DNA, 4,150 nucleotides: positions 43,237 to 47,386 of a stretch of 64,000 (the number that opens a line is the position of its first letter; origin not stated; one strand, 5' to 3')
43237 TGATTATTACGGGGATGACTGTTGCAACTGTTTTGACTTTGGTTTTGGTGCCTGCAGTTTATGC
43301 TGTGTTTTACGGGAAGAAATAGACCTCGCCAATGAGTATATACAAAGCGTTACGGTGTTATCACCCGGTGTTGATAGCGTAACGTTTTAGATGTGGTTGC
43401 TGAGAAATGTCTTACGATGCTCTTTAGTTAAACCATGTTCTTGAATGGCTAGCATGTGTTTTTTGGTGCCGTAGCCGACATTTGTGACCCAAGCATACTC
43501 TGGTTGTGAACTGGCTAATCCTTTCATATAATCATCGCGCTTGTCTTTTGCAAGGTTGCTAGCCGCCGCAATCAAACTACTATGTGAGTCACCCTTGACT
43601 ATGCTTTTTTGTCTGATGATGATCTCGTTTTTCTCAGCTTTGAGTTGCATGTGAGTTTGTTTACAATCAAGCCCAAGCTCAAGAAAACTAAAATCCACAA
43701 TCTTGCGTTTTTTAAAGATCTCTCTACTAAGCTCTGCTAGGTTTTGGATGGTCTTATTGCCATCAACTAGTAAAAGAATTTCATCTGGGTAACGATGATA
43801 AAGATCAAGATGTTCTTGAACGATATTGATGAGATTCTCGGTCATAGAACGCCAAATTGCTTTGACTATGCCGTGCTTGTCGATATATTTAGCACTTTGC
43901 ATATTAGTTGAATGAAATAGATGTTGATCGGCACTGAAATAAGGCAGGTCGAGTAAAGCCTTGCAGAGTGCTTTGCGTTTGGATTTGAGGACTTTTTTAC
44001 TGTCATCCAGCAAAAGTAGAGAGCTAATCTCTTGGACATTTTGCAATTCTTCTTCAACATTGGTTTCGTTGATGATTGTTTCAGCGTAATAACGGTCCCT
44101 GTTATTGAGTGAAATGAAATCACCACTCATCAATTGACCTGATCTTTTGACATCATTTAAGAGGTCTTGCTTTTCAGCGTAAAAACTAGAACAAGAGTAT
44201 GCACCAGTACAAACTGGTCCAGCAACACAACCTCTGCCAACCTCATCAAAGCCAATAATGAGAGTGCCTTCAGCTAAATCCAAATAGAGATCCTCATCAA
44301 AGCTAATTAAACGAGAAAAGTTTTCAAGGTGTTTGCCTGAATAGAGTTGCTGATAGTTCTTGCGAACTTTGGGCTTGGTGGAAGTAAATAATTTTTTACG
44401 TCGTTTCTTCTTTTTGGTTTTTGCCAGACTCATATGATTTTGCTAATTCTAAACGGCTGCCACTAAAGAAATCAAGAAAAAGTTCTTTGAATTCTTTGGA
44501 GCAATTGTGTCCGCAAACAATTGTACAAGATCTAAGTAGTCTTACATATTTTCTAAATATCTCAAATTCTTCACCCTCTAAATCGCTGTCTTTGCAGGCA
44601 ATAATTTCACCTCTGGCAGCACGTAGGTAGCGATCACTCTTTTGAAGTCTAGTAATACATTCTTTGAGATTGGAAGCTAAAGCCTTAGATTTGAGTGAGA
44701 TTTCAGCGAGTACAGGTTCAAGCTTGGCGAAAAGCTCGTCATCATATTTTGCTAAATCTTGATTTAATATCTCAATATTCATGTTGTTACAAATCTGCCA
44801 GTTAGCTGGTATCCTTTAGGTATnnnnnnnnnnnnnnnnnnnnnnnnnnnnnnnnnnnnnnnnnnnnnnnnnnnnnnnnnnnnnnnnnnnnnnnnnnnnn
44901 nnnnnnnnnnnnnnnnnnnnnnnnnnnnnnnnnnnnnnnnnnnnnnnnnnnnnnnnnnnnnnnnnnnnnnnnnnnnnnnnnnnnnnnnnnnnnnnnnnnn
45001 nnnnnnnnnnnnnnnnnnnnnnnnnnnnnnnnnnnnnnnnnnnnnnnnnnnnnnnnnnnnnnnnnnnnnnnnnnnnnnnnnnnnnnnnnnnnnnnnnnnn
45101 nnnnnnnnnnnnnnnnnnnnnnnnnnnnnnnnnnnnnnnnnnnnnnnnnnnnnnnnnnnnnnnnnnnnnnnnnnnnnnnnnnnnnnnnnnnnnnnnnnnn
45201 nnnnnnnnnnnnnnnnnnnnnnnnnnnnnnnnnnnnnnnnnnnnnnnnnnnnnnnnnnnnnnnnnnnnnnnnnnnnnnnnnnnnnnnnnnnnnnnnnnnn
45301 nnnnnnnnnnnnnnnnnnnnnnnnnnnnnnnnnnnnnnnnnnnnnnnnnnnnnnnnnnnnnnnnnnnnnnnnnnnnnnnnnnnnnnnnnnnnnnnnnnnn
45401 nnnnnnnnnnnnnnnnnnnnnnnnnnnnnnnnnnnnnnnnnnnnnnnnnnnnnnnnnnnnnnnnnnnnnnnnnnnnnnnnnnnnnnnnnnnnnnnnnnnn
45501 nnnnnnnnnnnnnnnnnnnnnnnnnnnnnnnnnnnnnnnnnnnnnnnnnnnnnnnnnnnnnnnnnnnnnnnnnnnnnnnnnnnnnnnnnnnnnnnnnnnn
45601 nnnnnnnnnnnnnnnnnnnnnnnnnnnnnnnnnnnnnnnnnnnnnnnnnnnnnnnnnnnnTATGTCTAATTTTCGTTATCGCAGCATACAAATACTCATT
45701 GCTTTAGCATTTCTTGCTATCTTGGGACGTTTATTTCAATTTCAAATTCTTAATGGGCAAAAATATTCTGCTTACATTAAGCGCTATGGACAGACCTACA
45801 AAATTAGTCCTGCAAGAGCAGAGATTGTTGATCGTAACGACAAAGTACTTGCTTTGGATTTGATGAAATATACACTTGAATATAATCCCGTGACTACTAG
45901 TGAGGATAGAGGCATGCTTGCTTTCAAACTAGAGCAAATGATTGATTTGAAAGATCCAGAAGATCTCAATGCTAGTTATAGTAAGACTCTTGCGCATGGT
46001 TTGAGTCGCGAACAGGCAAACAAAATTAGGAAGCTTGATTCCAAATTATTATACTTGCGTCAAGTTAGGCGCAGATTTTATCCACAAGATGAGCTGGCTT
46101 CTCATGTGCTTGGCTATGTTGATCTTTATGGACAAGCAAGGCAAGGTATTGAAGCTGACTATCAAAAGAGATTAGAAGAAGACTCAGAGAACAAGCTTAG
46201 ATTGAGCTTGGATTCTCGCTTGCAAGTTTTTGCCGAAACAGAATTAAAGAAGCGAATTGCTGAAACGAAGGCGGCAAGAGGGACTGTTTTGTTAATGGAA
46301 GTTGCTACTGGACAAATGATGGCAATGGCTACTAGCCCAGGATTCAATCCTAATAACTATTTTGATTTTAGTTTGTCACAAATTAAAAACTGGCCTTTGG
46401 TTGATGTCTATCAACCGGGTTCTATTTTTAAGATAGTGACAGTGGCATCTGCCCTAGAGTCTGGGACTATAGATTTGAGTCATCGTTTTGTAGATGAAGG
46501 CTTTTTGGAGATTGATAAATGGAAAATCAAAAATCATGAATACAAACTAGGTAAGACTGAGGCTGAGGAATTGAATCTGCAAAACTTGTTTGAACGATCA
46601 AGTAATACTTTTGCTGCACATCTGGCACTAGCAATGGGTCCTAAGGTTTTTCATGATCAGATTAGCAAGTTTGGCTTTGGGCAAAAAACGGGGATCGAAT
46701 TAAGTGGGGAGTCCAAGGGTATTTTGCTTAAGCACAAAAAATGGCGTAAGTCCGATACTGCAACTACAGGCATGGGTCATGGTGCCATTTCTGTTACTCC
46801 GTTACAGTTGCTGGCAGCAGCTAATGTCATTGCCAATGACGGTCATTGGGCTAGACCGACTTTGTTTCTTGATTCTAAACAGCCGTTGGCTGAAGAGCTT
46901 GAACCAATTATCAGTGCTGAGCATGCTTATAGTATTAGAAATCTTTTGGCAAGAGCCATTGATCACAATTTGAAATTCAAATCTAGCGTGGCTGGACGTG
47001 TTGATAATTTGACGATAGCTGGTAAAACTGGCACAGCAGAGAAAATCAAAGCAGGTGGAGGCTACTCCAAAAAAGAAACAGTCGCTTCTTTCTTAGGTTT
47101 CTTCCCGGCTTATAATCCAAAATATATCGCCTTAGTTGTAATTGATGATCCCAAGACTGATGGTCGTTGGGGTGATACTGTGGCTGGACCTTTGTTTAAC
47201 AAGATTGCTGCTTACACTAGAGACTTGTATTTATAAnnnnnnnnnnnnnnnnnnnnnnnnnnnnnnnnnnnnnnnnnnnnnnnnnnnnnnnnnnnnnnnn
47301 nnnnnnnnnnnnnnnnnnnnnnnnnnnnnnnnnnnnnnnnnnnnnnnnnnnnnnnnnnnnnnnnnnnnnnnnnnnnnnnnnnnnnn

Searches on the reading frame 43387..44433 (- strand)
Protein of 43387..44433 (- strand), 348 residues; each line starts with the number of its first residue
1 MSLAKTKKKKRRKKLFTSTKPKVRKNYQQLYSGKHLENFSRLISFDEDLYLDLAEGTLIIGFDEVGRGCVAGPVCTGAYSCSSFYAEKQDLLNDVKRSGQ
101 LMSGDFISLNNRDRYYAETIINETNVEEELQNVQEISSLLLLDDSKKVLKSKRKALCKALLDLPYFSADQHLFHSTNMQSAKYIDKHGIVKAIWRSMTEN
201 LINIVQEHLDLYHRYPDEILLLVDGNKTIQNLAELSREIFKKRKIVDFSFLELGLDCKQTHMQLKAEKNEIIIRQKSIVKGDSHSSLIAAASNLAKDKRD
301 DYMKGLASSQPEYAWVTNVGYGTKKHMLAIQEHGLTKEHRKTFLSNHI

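Call 41: search_protein_families(library=pfam, proteins=[window:43387-44433:-], max_evalue=0.00001)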
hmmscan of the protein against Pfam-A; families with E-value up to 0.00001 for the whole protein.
window:43387-44433:- (348 aa): 1 family
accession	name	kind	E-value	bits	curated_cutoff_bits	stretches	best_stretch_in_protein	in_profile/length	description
PF01351.25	RNase_HII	-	5.2e-21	75.9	25.8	1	267-342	116-195/199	Ribonuclease HII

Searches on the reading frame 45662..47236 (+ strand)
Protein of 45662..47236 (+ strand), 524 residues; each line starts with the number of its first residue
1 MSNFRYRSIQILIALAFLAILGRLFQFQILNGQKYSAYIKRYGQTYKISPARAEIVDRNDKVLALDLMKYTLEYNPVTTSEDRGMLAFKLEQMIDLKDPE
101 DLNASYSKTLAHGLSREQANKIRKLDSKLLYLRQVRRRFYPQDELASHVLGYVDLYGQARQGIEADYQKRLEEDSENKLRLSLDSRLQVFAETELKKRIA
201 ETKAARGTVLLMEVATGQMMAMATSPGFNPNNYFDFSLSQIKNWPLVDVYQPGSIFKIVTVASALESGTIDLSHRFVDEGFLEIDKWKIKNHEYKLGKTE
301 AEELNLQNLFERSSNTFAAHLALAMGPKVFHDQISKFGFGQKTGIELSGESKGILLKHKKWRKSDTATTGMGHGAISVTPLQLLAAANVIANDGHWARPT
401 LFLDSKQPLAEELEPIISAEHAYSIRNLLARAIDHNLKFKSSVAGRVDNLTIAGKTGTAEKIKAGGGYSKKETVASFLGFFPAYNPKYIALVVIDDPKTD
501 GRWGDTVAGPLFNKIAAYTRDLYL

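Call 41: search_protein_families(library=pfam, proteins=[window:45662-47236:+], max_evalue=0.00001)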
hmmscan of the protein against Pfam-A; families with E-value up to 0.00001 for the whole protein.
window:45662-47236:+ (524 aa): 2 families
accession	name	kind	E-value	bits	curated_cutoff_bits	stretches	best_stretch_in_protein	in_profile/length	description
PF00905.27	Transpeptidase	-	4.7e-66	223.5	22.1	1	207-516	1-298/299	Penicillin binding protein transpeptidase domain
PF03717.20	PBP_dimer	-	2.7e-12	47.9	24.4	1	48-159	2-127/180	Penicillin-binding Protein dimerisation domain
